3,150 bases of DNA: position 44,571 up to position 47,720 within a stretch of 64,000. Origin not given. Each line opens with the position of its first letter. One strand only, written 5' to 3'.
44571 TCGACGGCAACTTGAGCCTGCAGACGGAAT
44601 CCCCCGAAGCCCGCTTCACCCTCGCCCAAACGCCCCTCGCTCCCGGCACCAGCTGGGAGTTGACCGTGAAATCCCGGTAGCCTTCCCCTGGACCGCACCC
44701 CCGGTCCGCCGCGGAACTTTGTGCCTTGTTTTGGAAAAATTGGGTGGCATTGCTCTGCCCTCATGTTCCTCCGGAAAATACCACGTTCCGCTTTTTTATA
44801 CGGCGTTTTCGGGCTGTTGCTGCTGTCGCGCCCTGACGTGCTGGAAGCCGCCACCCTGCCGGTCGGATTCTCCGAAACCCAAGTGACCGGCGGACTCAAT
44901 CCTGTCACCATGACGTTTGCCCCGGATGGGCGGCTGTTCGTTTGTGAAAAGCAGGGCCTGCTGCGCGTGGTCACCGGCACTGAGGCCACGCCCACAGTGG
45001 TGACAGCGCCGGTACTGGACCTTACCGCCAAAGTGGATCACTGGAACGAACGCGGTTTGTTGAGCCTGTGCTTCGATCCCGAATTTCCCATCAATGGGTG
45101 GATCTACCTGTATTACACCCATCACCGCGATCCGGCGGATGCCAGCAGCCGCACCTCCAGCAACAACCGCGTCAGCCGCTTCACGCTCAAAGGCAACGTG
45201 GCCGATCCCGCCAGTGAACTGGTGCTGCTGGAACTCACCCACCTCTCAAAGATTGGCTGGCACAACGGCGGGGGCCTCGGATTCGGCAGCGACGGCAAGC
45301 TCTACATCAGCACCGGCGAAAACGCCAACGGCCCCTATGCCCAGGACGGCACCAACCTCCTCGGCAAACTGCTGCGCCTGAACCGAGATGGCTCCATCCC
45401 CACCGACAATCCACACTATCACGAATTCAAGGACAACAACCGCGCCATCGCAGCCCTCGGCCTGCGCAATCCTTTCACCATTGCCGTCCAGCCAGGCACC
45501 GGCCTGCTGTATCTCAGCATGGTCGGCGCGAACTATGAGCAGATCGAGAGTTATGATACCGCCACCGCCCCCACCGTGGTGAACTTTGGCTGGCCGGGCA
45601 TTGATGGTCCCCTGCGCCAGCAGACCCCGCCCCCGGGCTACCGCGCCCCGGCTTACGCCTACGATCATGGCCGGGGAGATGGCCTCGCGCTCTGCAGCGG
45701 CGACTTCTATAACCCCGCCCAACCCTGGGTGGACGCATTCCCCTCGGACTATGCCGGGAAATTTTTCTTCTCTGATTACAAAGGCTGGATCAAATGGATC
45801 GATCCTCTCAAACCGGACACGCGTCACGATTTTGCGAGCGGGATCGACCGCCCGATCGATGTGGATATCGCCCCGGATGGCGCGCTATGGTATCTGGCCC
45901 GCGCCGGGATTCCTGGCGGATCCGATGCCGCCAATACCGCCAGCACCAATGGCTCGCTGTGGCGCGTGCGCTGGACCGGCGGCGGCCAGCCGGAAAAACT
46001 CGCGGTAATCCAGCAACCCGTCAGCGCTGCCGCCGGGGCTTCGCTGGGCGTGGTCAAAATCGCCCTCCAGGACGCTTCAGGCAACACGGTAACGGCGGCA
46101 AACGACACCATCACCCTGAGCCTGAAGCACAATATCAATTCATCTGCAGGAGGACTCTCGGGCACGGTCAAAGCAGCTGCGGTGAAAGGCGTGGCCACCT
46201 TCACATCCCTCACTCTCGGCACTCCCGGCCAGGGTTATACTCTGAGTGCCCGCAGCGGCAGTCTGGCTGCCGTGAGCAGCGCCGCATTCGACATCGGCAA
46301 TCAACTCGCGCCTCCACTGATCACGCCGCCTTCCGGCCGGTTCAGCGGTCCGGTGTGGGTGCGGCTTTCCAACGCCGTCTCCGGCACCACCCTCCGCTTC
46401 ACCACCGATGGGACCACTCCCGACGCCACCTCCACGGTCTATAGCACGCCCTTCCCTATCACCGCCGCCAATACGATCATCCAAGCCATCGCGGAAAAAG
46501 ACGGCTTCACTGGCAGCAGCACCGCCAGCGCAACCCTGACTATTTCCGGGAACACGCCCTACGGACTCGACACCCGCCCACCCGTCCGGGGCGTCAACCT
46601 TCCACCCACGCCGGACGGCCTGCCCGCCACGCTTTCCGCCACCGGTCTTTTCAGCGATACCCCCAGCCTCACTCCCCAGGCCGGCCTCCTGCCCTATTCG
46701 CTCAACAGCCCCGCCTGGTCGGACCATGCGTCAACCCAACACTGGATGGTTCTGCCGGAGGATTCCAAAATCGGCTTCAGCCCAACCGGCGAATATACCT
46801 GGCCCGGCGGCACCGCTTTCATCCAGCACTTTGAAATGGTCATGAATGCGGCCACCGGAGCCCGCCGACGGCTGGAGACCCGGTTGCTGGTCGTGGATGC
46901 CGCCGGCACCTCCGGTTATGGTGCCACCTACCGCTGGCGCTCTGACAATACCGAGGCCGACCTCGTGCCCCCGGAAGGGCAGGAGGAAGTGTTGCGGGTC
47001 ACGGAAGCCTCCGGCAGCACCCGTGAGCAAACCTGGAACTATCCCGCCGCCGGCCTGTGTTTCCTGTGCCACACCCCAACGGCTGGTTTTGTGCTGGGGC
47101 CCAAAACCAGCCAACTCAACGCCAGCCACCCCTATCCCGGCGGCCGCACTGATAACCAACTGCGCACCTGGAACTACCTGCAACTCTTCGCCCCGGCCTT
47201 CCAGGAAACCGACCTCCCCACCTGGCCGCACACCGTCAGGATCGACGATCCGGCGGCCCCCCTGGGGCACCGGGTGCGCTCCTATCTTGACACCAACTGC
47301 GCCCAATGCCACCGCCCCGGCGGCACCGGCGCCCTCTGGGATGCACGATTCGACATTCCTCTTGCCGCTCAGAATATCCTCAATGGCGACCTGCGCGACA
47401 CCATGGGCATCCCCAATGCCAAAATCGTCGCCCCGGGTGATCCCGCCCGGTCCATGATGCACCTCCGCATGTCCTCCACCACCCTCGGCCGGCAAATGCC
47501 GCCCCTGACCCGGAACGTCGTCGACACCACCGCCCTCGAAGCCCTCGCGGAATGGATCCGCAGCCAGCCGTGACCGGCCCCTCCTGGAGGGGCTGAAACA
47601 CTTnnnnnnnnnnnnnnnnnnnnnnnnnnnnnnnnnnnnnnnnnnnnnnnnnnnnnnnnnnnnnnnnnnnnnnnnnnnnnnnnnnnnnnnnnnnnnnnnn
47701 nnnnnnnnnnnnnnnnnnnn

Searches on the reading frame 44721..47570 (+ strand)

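Call 10: search_protein_families(library=ncbifam, proteins=[window:44721-47570:+], max_evalue=0.01)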
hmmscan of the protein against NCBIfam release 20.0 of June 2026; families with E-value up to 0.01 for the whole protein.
window:44721-47570:+ (950 aa): 3 families
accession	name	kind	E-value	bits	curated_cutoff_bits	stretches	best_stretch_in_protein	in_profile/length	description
TIGR03806.1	chp_HNE_0200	subfamily_domain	6.3e-61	206.2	313.3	1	635-948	2-313/314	SO2930 family diheme c-type cytochrome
TIGR03606.1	non_repeat_PQQ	subfamily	2.2e-18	66.3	434.55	1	51-296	21-272/454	glucose/sorbosone family PQQ-dependent dehydrogenase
TIGR02604.1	Piru_Ver_Nterm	subfamily_domain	4.3e-08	32.9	122.2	1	181-417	124-364/367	PVC-type heme-binding CxxCH protein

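Call 11: search_protein_families(library=pfam, proteins=[window:44721-47570:+], max_evalue=0.01)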
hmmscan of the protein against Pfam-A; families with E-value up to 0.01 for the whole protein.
window:44721-47570:+ (950 aa): 5 families
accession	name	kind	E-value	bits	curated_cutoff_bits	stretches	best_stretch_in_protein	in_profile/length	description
PF07995.17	GSDH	-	6.3e-41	141.2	25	1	60-390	3-320/332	Glucose / Sorbosone dehydrogenase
PF13290.12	CHB_HEX_C_1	-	5.1e-14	52.4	22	1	536-601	1-65/67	Chitobiase/beta-hexosaminidase C-terminal domain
PF13287.12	Fn3_assoc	-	7.3e-11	42.5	23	1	547-605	1-58/59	Fn3 associated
PF13442.11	Cytochrome_CBB3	-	0.0013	19.4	27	0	857-946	11-68/68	Cytochrome C oxidase, cbb3-type, subunit III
PF00034.26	Cytochrom_C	-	0.0065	18.2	21.3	0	855-948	8-88/90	Cytochrome c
